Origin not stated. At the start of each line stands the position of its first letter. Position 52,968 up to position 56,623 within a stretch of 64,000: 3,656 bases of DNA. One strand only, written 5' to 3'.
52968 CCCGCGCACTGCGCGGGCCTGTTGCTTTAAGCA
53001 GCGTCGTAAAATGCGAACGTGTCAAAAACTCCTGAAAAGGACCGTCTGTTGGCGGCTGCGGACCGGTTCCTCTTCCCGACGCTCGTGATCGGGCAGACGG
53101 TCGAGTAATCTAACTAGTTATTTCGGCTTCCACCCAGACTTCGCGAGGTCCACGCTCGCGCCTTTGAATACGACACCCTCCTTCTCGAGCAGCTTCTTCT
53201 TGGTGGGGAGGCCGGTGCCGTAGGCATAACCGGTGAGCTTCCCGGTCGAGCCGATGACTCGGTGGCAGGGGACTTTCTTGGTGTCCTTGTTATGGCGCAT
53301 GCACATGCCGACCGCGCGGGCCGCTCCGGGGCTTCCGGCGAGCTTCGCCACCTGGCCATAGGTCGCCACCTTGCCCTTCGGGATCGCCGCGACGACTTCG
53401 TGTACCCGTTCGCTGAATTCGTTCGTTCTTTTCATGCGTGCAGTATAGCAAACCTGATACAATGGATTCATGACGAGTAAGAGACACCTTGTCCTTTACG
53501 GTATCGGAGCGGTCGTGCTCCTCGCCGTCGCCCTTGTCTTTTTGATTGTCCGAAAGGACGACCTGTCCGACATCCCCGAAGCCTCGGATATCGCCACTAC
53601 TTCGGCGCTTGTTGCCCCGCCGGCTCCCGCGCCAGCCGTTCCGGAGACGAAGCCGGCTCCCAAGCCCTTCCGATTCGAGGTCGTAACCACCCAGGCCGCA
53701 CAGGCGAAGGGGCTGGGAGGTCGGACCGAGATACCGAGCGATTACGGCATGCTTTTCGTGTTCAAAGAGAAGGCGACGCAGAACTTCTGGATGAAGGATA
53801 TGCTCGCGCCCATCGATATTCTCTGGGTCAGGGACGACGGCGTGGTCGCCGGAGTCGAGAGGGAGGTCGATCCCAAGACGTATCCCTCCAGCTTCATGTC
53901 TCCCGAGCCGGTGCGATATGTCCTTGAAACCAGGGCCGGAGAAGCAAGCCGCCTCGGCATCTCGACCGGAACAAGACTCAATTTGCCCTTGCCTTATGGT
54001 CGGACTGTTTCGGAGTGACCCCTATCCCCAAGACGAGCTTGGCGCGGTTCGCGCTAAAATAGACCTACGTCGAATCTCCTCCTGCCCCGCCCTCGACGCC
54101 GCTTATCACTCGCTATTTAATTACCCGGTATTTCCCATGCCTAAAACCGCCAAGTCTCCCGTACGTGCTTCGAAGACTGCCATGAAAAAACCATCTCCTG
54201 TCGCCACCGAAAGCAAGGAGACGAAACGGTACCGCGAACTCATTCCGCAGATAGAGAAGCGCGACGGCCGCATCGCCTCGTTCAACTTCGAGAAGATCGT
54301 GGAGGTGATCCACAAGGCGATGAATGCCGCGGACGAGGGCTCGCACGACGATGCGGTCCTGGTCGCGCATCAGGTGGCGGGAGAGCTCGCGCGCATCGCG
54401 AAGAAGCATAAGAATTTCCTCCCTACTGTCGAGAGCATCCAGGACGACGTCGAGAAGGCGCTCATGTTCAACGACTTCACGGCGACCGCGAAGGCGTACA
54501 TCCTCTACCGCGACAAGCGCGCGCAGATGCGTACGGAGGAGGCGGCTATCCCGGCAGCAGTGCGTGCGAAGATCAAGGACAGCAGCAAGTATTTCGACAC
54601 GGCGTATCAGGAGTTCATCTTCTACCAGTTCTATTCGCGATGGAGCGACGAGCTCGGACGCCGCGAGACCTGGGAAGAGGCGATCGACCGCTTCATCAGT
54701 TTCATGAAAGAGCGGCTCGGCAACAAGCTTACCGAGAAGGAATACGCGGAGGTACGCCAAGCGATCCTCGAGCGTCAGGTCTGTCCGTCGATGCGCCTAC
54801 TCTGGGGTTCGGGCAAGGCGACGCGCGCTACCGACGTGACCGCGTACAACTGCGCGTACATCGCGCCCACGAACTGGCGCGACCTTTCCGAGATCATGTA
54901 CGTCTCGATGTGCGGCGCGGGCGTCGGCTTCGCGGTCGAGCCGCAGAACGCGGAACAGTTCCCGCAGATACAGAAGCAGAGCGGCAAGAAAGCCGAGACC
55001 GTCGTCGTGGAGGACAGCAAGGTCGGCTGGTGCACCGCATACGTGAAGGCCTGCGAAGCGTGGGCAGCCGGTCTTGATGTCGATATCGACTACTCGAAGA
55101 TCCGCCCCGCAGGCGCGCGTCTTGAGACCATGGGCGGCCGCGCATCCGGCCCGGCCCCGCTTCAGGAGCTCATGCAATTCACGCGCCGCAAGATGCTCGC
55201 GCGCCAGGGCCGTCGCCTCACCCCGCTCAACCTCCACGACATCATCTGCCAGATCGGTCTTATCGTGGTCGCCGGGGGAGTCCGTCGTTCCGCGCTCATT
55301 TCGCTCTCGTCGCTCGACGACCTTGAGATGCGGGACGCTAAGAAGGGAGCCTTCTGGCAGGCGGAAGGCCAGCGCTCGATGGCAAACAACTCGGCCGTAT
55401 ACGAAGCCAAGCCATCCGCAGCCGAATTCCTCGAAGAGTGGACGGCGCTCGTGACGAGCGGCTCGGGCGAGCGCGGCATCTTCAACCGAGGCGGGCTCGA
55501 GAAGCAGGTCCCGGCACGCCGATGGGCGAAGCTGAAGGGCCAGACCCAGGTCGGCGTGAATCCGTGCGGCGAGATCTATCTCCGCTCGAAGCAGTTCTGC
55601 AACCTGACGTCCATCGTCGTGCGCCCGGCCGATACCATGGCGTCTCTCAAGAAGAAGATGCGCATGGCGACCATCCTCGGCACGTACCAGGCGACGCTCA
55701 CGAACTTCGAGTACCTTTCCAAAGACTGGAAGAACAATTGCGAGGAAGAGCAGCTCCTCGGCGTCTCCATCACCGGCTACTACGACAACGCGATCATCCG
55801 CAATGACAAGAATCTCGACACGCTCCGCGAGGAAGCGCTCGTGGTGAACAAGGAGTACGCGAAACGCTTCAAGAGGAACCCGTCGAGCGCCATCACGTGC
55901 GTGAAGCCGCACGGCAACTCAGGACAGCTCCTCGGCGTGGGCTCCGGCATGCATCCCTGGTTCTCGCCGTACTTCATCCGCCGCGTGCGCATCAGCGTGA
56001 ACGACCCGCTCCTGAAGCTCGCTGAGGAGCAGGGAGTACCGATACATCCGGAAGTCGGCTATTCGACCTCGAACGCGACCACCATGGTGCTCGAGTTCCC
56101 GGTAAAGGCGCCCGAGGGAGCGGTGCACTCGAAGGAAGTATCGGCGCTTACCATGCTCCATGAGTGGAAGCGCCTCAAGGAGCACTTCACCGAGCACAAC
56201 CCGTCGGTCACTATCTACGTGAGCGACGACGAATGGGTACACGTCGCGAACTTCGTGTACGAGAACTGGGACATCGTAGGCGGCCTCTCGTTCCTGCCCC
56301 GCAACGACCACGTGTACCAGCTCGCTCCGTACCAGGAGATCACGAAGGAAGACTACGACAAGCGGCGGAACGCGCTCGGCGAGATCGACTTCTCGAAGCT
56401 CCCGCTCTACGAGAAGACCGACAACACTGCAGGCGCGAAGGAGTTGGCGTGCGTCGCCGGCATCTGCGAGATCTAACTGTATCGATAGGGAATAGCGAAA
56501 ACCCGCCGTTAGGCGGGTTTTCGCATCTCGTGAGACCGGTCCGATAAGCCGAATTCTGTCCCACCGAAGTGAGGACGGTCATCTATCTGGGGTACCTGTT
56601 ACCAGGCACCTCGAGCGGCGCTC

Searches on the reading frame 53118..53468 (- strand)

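Call 26: search_protein_families(library=pfam, proteins=[window:53118-53468:-], max_evalue=0.01)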
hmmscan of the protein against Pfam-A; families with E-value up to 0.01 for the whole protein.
window:53118-53468:- (116 aa): 1 family
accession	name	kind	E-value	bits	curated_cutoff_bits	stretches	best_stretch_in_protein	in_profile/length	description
PF01035.26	DNA_binding_1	-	1.4e-31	108.6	27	1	17-99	1-81/81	6-O-methylguanine DNA methyltransferase, DNA binding domain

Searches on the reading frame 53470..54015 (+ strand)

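Call 26: search_protein_families(library=pfam, proteins=[window:53470-54015:+], max_evalue=0.01)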
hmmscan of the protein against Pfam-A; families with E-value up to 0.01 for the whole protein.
window:53470-54015:+ (182 aa): 1 family
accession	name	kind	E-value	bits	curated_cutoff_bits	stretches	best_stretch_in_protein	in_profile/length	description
PF02643.20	DUF192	-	6.4e-28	97.2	27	1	68-171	2-95/96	Uncharacterized ACR, COG1430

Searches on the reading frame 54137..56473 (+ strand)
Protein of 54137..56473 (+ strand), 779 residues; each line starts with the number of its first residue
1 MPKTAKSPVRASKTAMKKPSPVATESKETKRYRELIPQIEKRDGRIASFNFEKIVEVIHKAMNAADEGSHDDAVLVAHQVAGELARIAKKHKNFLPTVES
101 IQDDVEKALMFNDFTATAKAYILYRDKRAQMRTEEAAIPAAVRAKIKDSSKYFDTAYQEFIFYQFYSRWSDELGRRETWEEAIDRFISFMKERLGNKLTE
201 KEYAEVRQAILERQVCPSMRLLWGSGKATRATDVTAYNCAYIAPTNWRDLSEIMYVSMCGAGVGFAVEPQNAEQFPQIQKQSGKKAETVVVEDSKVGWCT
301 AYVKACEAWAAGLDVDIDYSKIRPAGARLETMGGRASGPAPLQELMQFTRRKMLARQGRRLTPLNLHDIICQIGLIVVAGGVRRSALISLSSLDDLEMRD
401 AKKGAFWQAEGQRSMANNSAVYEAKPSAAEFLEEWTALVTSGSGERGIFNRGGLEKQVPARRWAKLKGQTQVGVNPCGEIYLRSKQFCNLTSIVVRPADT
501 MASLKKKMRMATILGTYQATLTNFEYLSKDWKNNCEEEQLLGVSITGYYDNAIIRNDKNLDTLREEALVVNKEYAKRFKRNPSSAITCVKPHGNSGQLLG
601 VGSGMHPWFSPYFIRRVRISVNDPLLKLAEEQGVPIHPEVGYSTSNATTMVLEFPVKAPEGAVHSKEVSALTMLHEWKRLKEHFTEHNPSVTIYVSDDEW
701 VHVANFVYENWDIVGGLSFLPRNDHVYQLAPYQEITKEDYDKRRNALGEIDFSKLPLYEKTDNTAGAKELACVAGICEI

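Call 26: search_protein_families(library=pfam, proteins=[window:54137-56473:+], max_evalue=0.01)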
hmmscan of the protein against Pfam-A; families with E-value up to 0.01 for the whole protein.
window:54137-56473:+ (779 aa): 4 families
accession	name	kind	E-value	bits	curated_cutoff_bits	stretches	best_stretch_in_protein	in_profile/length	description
PF03477.21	ATP-cone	-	6.1e-19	68.8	25.8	1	38-129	2-87/88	ATP cone domain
PF21995.1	RNR-II_ins_dom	-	9.4e-06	26.3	27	1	290-347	38-101/107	B12-dependent ribonucleotide reductase, insertion domain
PF17975.6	RNR_Alpha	-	1.8e-05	25.6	26.4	1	145-202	8-64/101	Ribonucleotide reductase alpha domain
PF02867.20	Ribonuc_red_lgC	-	3.2e-05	23.2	23.9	0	469-510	204-255/523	Ribonucleotide reductase, barrel domain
